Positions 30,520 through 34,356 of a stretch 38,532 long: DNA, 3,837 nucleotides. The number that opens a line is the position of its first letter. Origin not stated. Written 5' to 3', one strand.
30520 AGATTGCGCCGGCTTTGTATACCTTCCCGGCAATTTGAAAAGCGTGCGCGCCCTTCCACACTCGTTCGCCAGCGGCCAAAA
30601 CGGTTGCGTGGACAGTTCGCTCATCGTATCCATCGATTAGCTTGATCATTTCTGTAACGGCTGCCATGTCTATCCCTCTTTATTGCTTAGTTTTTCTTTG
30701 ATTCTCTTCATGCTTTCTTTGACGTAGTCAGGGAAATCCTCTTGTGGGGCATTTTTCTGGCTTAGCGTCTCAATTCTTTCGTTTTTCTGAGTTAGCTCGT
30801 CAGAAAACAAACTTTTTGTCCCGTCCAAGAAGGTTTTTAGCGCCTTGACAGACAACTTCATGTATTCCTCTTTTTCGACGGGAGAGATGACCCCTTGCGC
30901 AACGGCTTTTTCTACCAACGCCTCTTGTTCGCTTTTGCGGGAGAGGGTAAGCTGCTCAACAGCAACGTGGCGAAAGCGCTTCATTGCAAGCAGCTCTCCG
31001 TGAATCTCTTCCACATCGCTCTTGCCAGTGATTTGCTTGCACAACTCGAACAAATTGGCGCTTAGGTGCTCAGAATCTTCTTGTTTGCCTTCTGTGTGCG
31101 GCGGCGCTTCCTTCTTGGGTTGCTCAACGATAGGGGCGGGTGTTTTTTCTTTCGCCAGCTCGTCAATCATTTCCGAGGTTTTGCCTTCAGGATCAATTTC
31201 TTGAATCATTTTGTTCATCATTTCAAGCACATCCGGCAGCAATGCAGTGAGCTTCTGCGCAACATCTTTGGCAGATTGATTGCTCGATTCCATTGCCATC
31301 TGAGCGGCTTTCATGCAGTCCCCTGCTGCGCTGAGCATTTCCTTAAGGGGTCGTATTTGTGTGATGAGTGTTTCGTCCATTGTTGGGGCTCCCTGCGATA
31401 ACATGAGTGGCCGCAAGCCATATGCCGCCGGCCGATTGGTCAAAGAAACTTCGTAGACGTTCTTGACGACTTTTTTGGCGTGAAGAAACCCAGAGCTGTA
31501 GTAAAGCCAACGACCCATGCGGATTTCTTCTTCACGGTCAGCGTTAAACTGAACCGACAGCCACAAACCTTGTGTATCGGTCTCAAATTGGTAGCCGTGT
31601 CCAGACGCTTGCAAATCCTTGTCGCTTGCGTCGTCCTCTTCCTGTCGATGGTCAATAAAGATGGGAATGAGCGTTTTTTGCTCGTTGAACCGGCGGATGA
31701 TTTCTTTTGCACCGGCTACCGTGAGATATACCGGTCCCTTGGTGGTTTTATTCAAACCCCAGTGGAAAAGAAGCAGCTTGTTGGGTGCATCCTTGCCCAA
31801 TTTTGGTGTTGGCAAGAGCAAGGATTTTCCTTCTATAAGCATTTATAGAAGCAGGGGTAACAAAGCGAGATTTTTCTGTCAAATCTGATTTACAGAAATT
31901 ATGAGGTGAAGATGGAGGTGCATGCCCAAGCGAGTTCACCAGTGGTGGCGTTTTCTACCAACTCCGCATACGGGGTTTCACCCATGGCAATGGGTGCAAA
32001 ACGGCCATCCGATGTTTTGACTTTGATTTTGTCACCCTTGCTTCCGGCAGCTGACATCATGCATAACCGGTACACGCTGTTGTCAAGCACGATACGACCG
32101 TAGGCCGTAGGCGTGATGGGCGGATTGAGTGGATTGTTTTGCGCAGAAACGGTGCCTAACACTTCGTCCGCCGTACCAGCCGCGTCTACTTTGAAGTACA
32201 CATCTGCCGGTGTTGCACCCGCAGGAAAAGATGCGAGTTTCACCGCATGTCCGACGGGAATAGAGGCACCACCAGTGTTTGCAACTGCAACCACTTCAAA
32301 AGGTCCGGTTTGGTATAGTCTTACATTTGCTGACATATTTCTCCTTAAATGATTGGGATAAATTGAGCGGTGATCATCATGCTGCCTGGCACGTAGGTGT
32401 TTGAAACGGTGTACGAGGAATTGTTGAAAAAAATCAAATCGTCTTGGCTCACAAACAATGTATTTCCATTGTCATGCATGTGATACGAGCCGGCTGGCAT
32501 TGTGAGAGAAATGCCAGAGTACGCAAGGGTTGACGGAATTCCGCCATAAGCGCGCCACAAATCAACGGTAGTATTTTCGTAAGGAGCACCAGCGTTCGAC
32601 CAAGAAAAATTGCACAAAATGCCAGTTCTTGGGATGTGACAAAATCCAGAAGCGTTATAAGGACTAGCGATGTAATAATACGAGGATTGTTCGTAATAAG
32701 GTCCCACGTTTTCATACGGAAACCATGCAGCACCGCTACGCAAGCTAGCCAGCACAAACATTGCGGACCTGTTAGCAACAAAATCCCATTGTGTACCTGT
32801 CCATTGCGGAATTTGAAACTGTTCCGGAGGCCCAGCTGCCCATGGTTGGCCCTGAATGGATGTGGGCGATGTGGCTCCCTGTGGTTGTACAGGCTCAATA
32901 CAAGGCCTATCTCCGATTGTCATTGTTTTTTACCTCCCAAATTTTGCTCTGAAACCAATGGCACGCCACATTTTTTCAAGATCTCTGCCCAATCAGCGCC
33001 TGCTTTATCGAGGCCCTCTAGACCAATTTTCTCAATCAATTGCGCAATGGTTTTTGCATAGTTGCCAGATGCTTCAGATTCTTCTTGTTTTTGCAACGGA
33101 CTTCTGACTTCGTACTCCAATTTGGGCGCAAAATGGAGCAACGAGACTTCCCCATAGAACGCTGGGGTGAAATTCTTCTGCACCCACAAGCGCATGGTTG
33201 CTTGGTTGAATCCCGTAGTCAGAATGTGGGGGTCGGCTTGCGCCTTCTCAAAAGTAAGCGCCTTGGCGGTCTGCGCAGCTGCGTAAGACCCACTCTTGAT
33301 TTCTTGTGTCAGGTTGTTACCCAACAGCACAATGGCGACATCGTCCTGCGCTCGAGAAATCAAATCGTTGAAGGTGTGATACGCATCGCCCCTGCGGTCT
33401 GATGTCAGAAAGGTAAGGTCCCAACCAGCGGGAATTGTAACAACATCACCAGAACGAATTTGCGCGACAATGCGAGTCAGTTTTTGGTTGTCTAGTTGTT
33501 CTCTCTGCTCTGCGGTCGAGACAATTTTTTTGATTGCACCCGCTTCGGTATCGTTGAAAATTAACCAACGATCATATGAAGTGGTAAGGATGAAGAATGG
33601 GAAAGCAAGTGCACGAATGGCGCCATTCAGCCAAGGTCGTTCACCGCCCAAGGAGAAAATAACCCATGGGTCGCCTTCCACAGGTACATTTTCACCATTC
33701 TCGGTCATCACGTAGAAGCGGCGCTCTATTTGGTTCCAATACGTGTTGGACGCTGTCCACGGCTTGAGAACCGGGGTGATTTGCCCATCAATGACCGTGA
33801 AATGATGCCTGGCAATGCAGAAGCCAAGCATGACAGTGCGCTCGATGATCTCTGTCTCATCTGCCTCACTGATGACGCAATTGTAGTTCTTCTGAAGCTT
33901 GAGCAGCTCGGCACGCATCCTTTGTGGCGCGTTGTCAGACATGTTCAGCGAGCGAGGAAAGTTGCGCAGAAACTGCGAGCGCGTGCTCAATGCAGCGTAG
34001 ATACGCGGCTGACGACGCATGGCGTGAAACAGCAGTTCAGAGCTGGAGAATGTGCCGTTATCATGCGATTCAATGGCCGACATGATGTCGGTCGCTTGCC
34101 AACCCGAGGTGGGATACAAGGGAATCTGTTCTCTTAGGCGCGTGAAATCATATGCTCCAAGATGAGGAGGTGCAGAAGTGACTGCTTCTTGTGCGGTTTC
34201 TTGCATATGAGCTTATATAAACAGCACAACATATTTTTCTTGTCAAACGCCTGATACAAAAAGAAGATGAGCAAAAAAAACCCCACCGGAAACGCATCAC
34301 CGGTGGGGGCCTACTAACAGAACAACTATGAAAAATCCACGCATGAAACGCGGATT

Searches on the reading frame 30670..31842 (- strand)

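Call 20: search_protein_families(library=phrogs, max_evalue=0.00001, proteins=[window:30670-31842:-])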
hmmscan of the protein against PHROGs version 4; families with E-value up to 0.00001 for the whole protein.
window:30670-31842:- (390 aa): 1 family
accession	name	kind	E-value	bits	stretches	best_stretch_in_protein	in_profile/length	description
phrog_328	-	head and packaging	2.4e-21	77.7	1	36-355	43-302/339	head maturation protease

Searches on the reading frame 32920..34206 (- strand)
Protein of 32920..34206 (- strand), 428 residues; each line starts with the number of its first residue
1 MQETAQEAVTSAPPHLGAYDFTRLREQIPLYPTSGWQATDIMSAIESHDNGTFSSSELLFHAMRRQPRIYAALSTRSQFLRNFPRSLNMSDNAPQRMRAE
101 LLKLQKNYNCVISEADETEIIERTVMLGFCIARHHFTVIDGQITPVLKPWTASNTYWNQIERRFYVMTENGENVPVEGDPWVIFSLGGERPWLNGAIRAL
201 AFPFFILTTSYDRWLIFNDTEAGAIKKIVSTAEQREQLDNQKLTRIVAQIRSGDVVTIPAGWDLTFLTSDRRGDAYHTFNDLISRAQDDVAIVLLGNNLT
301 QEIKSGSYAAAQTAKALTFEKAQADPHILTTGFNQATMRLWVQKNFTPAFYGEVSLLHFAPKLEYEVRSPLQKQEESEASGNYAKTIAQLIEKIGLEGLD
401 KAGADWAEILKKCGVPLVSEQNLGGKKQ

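Call 20: search_protein_families(library=phrogs, max_evalue=0.00001, proteins=[window:32920-34206:-])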
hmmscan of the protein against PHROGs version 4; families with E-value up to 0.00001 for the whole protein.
window:32920-34206:- (428 aa): 1 family
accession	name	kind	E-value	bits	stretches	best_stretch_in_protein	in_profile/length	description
phrog_113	-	head and packaging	2.3e-16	60.2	1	169-348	185-366/1272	portal protein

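Call 67: search_dna_similar(query=window:32920-34206:-, collection=phages, mode=protein, max_rows=12)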
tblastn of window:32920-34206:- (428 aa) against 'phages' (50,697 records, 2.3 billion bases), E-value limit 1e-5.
Records with a match: 9; places in all: 9; records where one place covers at least 80% of the query: 8.
Best place of each record, by identity: <60% 9.
By first word of the organism name: Meiothermus 2; Myxococcus 2; Faecalibacterium 2; Thermus 1; Mushuvirus 1; Bacteriophage 1.
By host as written in the record: Meiothermus sp. 2; Faecalibacterium prausnitzii 2; Myxococcus xanthus DZ1 1; Myxococcus sp. 1; Thermus thermophilus HB8 1; Oscillospiraceae sp. ER4 1; - 1.
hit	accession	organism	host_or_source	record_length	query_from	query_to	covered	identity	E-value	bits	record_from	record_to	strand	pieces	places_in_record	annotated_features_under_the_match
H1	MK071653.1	Meiothermus phage MMP7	Meiothermus sp.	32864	8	420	96%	25.8%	4e-28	123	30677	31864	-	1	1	DUF935 family protein | valine--tRNA ligase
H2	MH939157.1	Meiothermus phage MMP17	Meiothermus sp.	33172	8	420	96%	25.8%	4e-28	123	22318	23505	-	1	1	hypothetical protein (x2)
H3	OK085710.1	Myxococcus phage Mx4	Myxococcus xanthus DZ1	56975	27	403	88%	26.0%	1e-25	115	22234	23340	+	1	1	putative portal protein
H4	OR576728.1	Myxococcus phage Mx4 ts27htf-1hrm-1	Myxococcus sp.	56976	27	403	88%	26.0%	1e-25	115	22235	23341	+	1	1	hypothetical protein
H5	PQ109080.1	Thermus phage Riverbug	Thermus thermophilus HB8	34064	36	345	72%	24.8%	9e-20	98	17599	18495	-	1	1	portal protein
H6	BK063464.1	Mushuvirus mushu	Oscillospiraceae sp. ER4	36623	31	396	86%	20.2%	9e-7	57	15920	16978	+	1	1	portal protein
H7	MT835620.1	Bacteriophage sp.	human fecal samples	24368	31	396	86%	20.2%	1e-6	57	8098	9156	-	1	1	record has no annotation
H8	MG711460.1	Faecalibacterium phage FP_Mushu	Faecalibacterium prausnitzii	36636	31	396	86%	20.2%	2e-6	57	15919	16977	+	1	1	portal protein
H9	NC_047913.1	Faecalibacterium phage FP_Mushu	Faecalibacterium prausnitzii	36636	31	396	86%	20.2%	2e-6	57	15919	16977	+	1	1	portal protein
